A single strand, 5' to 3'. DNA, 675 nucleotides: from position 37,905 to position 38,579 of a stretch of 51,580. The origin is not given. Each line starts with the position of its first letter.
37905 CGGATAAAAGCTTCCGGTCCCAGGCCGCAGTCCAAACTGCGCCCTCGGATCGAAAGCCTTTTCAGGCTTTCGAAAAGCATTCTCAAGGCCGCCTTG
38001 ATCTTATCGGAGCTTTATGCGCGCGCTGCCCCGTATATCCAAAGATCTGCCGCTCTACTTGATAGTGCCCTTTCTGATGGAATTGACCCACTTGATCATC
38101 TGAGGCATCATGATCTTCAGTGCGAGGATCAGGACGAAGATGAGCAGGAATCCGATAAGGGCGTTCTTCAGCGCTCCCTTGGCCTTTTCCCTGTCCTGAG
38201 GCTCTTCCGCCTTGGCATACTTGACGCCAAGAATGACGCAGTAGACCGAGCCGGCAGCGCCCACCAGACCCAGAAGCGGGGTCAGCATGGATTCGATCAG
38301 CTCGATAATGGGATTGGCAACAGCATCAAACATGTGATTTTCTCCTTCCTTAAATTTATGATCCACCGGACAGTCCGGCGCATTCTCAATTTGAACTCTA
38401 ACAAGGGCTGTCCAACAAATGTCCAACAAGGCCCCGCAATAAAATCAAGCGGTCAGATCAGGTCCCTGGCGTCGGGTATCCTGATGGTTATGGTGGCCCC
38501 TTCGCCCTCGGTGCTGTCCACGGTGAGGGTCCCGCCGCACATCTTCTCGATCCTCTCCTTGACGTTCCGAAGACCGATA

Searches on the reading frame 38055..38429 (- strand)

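Call 8: search_protein_families(library=pfam, proteins=[window:38055-38429:-], max_evalue=0.001)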
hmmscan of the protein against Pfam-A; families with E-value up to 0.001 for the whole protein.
window:38055-38429:- (124 aa): 1 family
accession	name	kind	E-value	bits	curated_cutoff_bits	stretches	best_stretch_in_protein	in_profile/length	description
PF18895.5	T4SS_pilin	-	1.7e-10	41.2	26.6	1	41-99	5-63/71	Type IV secretion system pilin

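Call 28: search_protein_families(library=ncbifam, proteins=[window:38055-38429:-], max_evalue=0.001)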
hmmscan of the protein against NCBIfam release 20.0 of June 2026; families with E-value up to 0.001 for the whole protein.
window:38055-38429:- (124 aa): 2 families
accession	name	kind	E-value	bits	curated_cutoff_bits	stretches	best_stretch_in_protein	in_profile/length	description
NF045849.1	ICE_MMCAP2_0565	equivalog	4e-15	55.3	40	1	35-106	3-75/80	Mbov_0395 family pilin-like conjugal transfer protein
NF045889.1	ICE_Mbov_0396_TM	equivalog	0.00084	18.9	70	1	51-108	55-115/306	Mbov_0396 family ICE element transmembrane protein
